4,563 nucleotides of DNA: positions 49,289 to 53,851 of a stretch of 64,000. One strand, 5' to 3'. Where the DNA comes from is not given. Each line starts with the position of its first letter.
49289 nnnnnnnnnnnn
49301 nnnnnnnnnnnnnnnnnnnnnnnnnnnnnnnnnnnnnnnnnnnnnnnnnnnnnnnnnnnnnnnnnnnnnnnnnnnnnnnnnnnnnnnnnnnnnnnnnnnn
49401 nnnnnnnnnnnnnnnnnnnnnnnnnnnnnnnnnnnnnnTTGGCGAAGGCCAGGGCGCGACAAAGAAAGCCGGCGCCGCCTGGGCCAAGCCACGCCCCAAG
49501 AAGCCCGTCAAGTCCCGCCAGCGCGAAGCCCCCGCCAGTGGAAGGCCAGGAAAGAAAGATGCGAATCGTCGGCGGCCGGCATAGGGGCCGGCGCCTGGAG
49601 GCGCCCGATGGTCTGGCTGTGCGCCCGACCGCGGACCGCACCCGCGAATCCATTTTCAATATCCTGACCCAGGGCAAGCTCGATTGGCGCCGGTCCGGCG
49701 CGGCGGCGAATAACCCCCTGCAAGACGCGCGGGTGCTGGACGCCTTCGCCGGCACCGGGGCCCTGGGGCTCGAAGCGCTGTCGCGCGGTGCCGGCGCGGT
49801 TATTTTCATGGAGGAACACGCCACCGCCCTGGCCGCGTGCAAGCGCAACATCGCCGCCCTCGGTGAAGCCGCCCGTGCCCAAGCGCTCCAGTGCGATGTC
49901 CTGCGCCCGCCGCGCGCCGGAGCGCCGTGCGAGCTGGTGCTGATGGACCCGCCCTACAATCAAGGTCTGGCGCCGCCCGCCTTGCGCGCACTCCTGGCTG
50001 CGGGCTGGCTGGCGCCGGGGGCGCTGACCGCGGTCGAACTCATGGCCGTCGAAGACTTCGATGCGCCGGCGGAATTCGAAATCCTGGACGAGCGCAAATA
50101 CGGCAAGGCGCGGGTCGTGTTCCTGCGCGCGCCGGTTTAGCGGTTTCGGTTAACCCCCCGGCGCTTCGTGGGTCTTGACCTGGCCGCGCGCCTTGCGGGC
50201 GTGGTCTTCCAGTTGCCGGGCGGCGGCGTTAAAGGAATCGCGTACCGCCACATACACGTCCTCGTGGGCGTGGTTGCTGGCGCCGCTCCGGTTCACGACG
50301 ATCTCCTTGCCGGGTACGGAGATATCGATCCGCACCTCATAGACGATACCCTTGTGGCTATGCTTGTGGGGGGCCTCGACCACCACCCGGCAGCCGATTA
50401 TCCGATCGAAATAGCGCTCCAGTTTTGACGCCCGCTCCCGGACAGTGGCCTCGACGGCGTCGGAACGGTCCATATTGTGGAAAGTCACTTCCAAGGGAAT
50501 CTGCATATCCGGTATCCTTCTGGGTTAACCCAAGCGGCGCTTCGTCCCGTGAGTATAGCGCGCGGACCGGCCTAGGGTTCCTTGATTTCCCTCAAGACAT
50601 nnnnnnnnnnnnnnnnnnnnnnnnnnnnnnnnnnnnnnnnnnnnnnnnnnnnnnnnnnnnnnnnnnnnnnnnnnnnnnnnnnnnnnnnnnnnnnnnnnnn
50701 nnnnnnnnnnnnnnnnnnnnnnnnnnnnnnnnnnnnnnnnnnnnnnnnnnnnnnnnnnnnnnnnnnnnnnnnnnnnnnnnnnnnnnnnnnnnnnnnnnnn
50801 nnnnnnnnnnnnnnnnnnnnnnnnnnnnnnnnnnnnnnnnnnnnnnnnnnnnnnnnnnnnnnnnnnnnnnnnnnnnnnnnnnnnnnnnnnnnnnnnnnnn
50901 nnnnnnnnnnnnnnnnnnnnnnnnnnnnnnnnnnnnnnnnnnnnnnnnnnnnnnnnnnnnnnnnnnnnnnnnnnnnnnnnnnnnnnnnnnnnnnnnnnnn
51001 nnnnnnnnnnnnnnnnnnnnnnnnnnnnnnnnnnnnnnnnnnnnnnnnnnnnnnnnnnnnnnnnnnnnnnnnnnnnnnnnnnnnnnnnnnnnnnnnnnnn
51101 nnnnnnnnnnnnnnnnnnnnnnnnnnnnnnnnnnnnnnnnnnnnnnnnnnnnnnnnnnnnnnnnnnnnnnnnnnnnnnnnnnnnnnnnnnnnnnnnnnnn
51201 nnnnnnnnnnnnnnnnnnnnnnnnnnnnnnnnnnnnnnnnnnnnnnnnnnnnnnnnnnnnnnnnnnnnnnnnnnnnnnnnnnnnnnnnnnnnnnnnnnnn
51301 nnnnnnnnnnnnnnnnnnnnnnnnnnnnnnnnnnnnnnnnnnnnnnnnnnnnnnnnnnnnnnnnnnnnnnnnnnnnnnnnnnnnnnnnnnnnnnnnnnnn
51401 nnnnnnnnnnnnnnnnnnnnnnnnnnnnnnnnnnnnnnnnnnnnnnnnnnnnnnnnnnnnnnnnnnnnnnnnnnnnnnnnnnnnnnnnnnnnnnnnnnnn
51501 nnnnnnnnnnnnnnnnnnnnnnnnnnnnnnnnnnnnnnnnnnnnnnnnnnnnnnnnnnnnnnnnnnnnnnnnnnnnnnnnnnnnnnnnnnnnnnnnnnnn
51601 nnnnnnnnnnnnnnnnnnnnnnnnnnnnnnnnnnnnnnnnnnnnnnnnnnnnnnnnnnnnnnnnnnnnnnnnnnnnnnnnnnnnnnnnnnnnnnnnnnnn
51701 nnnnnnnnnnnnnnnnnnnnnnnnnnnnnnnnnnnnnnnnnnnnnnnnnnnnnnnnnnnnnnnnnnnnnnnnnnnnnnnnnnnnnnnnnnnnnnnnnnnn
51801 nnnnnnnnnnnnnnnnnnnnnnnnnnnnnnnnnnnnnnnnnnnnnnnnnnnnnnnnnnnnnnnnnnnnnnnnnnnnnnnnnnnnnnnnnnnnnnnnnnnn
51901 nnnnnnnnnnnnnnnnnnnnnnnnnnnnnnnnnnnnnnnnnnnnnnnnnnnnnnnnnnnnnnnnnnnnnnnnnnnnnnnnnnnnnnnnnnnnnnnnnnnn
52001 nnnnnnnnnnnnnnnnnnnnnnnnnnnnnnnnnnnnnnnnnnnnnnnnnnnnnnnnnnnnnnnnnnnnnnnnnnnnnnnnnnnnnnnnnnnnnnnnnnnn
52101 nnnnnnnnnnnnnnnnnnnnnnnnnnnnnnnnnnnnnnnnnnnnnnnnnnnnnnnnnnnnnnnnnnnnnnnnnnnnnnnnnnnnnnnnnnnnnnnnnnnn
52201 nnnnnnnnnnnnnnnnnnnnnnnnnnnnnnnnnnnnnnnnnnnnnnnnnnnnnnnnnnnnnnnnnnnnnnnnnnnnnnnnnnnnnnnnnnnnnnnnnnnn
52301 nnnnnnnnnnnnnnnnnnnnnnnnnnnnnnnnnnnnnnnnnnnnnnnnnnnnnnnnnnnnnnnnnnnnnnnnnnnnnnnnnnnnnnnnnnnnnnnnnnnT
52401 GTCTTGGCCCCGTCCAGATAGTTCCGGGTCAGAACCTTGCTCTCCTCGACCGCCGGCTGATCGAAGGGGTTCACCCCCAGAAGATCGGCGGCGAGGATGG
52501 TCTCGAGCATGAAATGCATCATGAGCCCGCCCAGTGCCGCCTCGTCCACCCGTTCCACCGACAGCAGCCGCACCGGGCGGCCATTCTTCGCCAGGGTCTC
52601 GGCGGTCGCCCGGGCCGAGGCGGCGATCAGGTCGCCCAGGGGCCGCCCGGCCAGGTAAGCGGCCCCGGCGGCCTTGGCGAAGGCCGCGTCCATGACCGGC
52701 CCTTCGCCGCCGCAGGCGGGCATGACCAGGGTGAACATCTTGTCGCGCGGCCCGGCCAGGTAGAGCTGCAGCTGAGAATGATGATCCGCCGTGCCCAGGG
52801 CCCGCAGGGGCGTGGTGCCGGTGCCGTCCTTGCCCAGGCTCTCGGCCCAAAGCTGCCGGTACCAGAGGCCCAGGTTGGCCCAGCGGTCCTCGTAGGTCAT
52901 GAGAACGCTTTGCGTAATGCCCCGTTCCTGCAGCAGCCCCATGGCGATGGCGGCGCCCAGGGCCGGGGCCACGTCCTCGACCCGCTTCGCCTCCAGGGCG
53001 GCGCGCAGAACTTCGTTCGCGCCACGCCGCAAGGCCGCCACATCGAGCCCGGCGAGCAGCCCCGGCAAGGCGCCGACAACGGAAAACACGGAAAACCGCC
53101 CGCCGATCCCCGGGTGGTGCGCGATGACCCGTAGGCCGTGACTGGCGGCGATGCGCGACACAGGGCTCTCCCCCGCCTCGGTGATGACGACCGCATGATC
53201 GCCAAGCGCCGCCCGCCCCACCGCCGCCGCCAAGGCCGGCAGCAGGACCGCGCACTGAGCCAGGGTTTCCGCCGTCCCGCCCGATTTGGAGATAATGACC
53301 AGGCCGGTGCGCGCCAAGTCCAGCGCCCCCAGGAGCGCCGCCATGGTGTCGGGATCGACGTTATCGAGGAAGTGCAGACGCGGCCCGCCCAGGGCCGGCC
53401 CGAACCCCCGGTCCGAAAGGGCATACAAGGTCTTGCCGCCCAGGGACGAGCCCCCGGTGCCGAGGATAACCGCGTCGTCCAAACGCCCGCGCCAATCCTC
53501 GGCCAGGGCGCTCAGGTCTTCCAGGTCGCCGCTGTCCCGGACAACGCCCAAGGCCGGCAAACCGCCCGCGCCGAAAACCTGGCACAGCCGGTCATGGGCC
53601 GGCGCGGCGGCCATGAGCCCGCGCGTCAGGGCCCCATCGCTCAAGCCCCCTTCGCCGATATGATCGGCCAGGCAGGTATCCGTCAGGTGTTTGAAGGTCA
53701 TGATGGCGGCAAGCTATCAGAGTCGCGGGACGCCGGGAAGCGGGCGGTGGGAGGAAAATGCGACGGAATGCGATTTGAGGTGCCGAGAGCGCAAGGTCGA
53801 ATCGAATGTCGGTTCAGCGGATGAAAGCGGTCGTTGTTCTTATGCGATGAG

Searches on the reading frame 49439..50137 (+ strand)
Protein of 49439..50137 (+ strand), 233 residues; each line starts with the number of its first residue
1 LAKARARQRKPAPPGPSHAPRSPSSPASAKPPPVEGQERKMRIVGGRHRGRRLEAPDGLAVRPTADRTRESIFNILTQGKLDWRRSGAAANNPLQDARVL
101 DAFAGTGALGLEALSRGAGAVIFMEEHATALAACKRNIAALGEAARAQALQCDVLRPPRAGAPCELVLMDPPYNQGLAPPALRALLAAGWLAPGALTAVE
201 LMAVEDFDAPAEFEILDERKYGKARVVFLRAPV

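Call 37: search_protein_families(library=pfam, proteins=[window:49439-50137:+], max_evalue=0.01)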
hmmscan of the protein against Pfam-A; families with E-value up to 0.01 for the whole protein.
window:49439-50137:+ (233 aa): 3 families
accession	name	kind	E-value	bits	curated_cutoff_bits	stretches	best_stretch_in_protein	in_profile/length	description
PF03602.21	Cons_hypoth95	-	3.3e-42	144.7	24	1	41-229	1-181/182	Conserved hypothetical protein 95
PF05175.20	MTS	-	5.4e-07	29.8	23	1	95-178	31-113/170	Methyltransferase small domain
PF13649.12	Methyltransf_25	-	0.00034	21.7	27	1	99-185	1-85/97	Methyltransferase domain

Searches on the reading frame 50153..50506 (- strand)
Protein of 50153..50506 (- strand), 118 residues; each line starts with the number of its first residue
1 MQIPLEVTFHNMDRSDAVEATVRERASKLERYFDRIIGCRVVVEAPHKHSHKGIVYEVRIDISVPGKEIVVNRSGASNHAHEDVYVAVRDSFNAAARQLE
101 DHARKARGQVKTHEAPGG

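Call 37: search_protein_families(library=pfam, proteins=[window:50153-50506:-], max_evalue=0.01)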
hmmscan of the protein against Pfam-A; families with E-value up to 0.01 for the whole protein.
window:50153-50506:- (118 aa): 1 family
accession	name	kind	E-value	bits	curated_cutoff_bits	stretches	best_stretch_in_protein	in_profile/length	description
PF02482.25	Ribosomal_S30AE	-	6.1e-18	65.8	23.7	1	6-106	2-87/88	Sigma 54 modulation protein / S30EA ribosomal protein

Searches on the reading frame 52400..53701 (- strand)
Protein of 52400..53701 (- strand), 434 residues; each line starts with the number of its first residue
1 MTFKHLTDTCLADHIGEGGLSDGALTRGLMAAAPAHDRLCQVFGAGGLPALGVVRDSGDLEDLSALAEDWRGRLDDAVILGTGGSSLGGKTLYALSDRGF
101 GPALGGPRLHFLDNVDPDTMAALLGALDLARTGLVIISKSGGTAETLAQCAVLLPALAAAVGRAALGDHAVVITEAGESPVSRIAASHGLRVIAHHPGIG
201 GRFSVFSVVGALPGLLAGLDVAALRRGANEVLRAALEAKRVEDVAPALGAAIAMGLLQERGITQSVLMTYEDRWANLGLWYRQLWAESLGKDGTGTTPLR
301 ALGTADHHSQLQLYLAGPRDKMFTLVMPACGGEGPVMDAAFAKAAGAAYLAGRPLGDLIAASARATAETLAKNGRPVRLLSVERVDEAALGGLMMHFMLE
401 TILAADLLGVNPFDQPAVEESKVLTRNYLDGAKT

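Call 17: find_encoding_contigs(protein=window:52400-53701:-, flank=8000, max_places=8)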
Protein window:52400-53701:- (434 aa): 1 contig read that carries it; 1 place shown.
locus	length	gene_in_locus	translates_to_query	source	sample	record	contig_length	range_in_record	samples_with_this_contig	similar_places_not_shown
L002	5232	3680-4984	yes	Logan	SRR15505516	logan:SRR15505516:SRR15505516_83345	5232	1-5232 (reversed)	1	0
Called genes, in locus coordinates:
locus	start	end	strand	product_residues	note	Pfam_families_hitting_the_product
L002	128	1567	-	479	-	-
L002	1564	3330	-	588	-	PF13289:SIR2_2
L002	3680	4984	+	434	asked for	PF00342:PGI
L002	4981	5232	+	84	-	?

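Call 29: find_homologous_proteins(query=window:52400-53701:-, max_evalue=1e-60)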
Query window:52400-53701:- (434 aa): 6903 proteins with E <= 1e-60 among 8000 candidates; the best 120 are listed.
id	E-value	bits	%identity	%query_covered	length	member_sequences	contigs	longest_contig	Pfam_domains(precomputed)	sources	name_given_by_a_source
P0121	2.4e-276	934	100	100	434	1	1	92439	PF00342.25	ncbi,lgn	-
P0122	4.8e-238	808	86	100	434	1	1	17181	PF00342.25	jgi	-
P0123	1.6e-235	800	86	100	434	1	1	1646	PF00342.25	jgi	jgi:glucose-6-phosphate isomerase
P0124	1.5e-229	780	84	100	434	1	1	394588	PF00342.25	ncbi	-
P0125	2.3e-221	753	81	99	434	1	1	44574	PF00342.25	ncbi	-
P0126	7.4e-209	712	77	99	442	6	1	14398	PF00342.25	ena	-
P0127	3.6e-208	710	78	99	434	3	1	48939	PF00342.25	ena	-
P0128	2.1e-207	707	77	99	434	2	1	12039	PF00342.25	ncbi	-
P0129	5.7e-206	703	77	99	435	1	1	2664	PF00342.25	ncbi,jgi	-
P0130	4.3e-205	700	77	99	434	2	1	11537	PF00342.25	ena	-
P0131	1.4e-198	678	75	100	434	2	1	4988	PF00342.25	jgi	-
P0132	7.5e-198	676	75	100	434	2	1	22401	PF00342.25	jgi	-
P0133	3.3e-197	674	73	100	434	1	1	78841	PF00342.25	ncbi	ncbi:MAG: glucose-6-phosphate isomerase [Kiloniellaceae bacterium]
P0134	4.9e-197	673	73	100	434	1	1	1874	PF00342.25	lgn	-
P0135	2.9e-196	671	74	99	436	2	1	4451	PF00342.25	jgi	jgi:glucose-6-phosphate isomerase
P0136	9.0e-196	669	73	100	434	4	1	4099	PF00342.25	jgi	jgi:glucose-6-phosphate isomerase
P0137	2.0e-194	665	74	99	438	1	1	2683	PF00342.25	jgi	-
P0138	1.8e-192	658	73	100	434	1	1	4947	PF00342.25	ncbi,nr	ncbi:MAG: glucose-6-phosphate isomerase [Proteobacteria bacterium]|nr:glucose-6-phosphate isomerase 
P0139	3.4e-192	657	73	100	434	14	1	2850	PF00342.25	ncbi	-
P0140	5.3e-192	657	71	100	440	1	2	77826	PF00342.25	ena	-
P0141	7.0e-191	653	72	99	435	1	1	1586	PF00342.25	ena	-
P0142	2.2e-190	651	72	100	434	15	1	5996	PF00342.25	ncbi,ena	ncbi:MAG: glucose-6-phosphate isomerase [Kiloniellales bacterium]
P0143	1.1e-188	646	72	100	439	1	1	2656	PF00342.25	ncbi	-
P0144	1.1e-186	639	70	99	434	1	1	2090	PF00342.25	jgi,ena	-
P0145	2.0e-186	638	70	100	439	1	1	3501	PF00342.25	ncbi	-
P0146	6.6e-186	637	71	99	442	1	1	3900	PF00342.25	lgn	-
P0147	3.4e-185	634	70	99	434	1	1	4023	PF00342.25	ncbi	-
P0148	4.6e-185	634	70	99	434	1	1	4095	PF00342.25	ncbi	ncbi:MAG: glucose-6-phosphate isomerase [Alphaproteobacteria bacterium]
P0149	6.9e-185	633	71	100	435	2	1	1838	PF00342.25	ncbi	-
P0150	1.7e-184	632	70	100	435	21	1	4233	PF00342.25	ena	-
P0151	2.4e-184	631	70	100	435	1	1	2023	PF00342.25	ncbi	-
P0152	3.2e-184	631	70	99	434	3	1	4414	PF00342.25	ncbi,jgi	-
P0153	4.9e-184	630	70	100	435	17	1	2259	PF00342.25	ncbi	-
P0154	8.4e-184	630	69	99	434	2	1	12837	PF00342.25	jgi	-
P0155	4.6e-183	627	70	100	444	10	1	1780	PF00342.25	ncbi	-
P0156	4.9e-183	627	71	99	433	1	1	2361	PF00342.25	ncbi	-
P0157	1.7e-182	625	70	100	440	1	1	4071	PF00342.25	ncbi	-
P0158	3.1e-182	624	69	100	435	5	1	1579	PF00342.25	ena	-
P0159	4.0e-182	624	68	100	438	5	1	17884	PF00342.25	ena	-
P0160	5.3e-182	624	70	99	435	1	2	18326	PF00342.25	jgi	-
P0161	1.3e-180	619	69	100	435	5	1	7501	PF00342.25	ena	-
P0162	2.9e-180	618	69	100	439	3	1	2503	PF00342.25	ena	-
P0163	4.5e-180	617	69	100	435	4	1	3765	PF00342.25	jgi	jgi:glucose-6-phosphate isomerase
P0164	8.6e-180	616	70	97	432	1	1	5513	PF00342.25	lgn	-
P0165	4.0e-179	614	69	99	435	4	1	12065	PF00342.25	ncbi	ncbi:MAG: glucose-6-phosphate isomerase [Kiloniellales bacterium]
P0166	5.0e-179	614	68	100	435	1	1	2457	PF00342.25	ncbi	-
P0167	8.9e-179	613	68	99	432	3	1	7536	PF00342.25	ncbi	ncbi:MAG TPA: glucose-6-phosphate isomerase [Kiloniellales bacterium]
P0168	1.7e-178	612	68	99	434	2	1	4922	PF00342.25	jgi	jgi:glucose-6-phosphate isomerase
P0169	2.2e-178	612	68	99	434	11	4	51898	PF00342.25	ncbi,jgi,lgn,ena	ncbi:MAG TPA: glucose-6-phosphate isomerase [Kiloniellales bacterium]|jgi:glucose-6-phosphate isomer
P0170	2.7e-178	611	68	99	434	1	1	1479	PF00342.25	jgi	jgi:glucose-6-phosphate isomerase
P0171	3.4e-178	611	69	100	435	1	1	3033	PF00342.25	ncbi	-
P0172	6.6e-178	610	68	100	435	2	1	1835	PF00342.25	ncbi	-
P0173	9.8e-178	610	68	100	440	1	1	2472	PF00342.25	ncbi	-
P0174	3.9e-177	608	70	100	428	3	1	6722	PF00342.25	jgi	-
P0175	8.0e-177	607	70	100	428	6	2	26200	PF00342.25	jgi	-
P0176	1.2e-176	606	70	100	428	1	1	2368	PF00342.25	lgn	-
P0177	4.4e-176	604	67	100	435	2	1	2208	PF00342.25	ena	-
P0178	1.4e-175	602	67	99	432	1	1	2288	PF00342.25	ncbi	-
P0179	6.0e-175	600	68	100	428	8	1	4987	PF00342.25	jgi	jgi:glucose-6-phosphate isomerase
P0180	7.0e-175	600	67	100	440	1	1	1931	PF00342.25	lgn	-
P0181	1.5e-173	596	69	100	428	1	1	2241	PF00342.25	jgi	-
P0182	2.0e-172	592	66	100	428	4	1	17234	PF00342.25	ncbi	-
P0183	2.4e-172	592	67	100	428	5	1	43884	PF00342.25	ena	-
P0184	3.5e-162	558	63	99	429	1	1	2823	PF00342.25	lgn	-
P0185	9.7e-161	554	70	85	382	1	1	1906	PF00342.25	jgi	jgi:glucose-6-phosphate isomerase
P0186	1.5e-158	546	61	99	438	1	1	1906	PF00342.25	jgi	jgi:glucose-6-phosphate isomerase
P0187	5.9e-158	544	61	99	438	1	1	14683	PF00342.25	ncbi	ncbi:MAG: glucose-6-phosphate isomerase [Kiloniellales bacterium]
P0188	2.2e-156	539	61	99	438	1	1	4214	PF00342.25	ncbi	-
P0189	5.9e-156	538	68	89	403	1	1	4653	PF00342.25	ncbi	ncbi:MAG: glucose-6-phosphate isomerase, partial [Kiloniellaceae bacterium]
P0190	3.0e-155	536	62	99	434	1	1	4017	PF00342.25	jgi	-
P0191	1.7e-154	533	60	99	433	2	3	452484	PF00342.25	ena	-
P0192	2.2e-154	533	59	100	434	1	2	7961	PF00342.25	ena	-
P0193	1.0e-152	527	60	99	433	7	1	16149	PF00342.25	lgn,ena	-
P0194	1.1e-150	520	61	100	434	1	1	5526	PF00342.25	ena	-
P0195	2.5e-149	516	71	82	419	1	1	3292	PF00342.25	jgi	jgi:glucose-6-phosphate isomerase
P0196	1.9e-147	510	60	100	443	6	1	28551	PF00342.25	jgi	jgi:glucose-6-phosphate isomerase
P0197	1.9e-147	510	59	100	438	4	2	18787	PF00342.25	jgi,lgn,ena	-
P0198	5.6e-147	508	58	99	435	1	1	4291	PF00342.25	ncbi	-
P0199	5.0e-145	502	58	100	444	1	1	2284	PF00342.25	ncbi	-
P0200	1.1e-144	501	60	99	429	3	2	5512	PF00342.25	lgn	-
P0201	2.7e-144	499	59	99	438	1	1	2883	PF00342.25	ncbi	-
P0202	8.5e-144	498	60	100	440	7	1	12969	PF00342.25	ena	-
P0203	1.2e-143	497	59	99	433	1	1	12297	PF00342.25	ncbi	-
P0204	2.2e-143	496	56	99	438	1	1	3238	PF00342.25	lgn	-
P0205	3.3e-143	496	57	99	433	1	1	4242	PF00342.25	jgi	-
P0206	3.7e-143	496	59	99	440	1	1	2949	PF00342.25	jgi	jgi:glucose-6-phosphate isomerase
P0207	4.9e-143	495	58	100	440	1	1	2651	PF00342.25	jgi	-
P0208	7.3e-143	495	59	99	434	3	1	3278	PF00342.25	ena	-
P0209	1.1e-142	494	59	99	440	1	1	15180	PF00342.25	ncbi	ncbi:MAG: glucose-6-phosphate isomerase [Alphaproteobacteria bacterium]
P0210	1.7e-142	494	57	98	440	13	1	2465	PF00342.25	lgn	-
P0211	4.4e-142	492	56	100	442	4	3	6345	PF00342.25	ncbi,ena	-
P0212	5.5e-142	492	59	100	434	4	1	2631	PF00342.25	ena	-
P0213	5.5e-142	492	58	100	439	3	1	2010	PF00342.25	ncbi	-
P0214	6.9e-142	492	59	99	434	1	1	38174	PF00342.25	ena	-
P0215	1.2e-141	491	60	99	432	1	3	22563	PF00342.25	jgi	jgi:glucose-6-phosphate isomerase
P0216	1.5e-141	490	53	99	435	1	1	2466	PF00342.25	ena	-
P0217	1.8e-141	490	55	100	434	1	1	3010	PF00342.25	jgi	jgi:glucose-6-phosphate isomerase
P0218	1.9e-141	490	54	99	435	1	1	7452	PF00342.25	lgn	-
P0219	3.4e-141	489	57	98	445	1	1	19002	PF00342.25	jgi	-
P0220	4.0e-141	489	58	99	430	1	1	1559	PF00342.25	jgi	jgi:glucose-6-phosphate isomerase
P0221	4.3e-141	489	56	99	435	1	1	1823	PF00342.25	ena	-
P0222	5.7e-141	488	57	99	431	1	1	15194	PF00342.25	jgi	jgi:glucose-6-phosphate isomerase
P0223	5.9e-141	488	57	99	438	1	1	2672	PF00342.25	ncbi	ncbi:MAG: glucose-6-phosphate isomerase [Alphaproteobacteria bacterium]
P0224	6.1e-141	488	58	100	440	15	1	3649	PF00342.25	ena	-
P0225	6.7e-141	488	58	100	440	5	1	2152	PF00342.25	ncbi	-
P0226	7.2e-141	488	60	99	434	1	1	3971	PF00342.25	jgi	jgi:glucose-6-phosphate isomerase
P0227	1.8e-140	487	58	100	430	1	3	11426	PF00342.25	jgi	-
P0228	2.2e-140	487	59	99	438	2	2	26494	PF00342.25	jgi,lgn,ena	-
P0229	2.6e-140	486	54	99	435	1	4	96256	PF00342.25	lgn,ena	-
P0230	2.7e-140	486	57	100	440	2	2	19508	PF00342.25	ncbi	-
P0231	2.9e-140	486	57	99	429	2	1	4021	PF00342.25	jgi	jgi:glucose-6-phosphate isomerase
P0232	3.1e-140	486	55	99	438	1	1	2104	PF00342.25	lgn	-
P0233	3.7e-140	486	56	99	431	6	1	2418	PF00342.25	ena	-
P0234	5.9e-140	485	57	100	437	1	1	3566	PF00342.25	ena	-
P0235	6.0e-140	485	57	98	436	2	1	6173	PF00342.25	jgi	jgi:glucose-6-phosphate isomerase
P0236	6.7e-140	485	55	99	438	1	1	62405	PF00342.25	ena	-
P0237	6.9e-140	485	60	99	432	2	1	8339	PF00342.25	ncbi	-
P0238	7.6e-140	485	57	100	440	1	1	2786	PF00342.25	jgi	jgi:glucose-6-phosphate isomerase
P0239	7.9e-140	485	57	100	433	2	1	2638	PF00342.25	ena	-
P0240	8.0e-140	485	56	100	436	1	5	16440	PF00342.25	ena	-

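Call 31: find_encoding_contigs(protein=P0124, flank=8000, max_places=3)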
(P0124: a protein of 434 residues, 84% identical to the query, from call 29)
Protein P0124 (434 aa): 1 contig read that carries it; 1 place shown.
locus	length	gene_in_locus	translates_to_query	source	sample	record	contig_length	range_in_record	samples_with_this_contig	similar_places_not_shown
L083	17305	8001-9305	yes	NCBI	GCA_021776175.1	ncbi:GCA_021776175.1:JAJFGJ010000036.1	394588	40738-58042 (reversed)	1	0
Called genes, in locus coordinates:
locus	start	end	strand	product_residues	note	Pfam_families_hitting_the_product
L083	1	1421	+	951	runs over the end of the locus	PF00133:tRNA-synt_1, PF09334:tRNA-synt_1g, PF08264:Anticodon_1, PF06827:zf-FPG_IleRS (weak)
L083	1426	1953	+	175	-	PF01252:Peptidase_A8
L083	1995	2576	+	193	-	PF11233:DUF3035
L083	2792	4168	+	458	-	PF00675:Peptidase_M16, PF05193:Peptidase_M16_C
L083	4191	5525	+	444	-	PF05193:Peptidase_M16_C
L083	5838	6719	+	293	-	-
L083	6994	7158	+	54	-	-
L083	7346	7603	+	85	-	PF03693:ParD_antitoxin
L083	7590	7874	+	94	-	PF05016:ParE_toxin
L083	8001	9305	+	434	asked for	PF00342:PGI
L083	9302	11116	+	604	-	PF02518:HATPase_c (weak), PF13589:HATPase_c_3, PF01119:DNA_mis_repair, PF08676:MutL_C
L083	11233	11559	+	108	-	PF02482:Ribosomal_S30AE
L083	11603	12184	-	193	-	PF03602:Cons_hypoth95, PF05175:MTS (weak)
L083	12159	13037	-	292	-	PF01479:S4, PF00849:PseudoU_synth_2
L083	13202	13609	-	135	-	PF12616:DUF3775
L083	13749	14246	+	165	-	PF00383:dCMP_cyt_deam_1, PF14437:MafB19-deam, PF14439:Bd3614-deam (weak)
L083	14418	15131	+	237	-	PF01656:CbiA, PF07015:VirC1 (weak), PF09140:MipZ (weak), PF10609:ParA (faint), PF13614:AAA_31 (weak)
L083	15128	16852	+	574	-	-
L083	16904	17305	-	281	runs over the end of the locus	PF01656:CbiA, PF09140:MipZ, PF10609:ParA (weak), PF13614:AAA_31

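Call 32: find_encoding_contigs(protein=P0122, flank=8000, max_places=3)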
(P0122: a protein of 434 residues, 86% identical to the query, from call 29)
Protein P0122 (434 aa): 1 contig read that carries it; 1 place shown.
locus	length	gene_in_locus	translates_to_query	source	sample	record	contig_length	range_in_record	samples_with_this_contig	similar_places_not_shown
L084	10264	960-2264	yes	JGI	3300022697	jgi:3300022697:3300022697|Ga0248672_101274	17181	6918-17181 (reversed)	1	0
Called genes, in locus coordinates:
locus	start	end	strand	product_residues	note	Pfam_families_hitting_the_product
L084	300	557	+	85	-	PF03693:ParD_antitoxin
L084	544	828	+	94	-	PF05016:ParE_toxin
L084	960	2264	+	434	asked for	PF00342:PGI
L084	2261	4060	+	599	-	PF02518:HATPase_c (weak), PF13589:HATPase_c_3, PF01119:DNA_mis_repair, PF08676:MutL_C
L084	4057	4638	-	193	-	PF03602:Cons_hypoth95, PF05175:MTS (weak)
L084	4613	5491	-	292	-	PF01479:S4, PF00849:PseudoU_synth_2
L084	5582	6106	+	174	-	PF00383:dCMP_cyt_deam_1, PF14437:MafB19-deam, PF14439:Bd3614-deam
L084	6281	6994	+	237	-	PF01656:CbiA, PF07015:VirC1, PF09140:MipZ (faint), PF10609:ParA (faint), PF13614:AAA_31 (weak)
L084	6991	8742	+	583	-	PF05036:SPOR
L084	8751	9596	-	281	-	PF01656:CbiA (weak), PF09140:MipZ, PF10609:ParA (weak), PF13614:AAA_31 (weak)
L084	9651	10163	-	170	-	-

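Call 33: find_encoding_contigs(protein=P0125, flank=8000, max_places=3)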
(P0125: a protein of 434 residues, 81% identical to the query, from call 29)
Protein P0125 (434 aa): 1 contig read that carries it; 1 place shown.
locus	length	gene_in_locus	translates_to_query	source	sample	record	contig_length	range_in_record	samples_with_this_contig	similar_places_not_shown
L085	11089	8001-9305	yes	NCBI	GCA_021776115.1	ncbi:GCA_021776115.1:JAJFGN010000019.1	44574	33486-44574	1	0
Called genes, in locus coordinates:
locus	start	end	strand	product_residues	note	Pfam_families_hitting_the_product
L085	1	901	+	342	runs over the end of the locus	PF06574:FAD_syn, PF01687:Flavokinase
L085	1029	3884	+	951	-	PF00133:tRNA-synt_1, PF09334:tRNA-synt_1g, PF13603:tRNA-synt_1_2 (weak), PF08264:Anticodon_1, PF06827:zf-FPG_IleRS (weak)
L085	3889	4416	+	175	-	PF01252:Peptidase_A8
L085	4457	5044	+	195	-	PF11233:DUF3035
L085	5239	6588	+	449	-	PF00675:Peptidase_M16, PF05193:Peptidase_M16_C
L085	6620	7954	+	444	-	PF05193:Peptidase_M16_C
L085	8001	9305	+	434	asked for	PF00342:PGI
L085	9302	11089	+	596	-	?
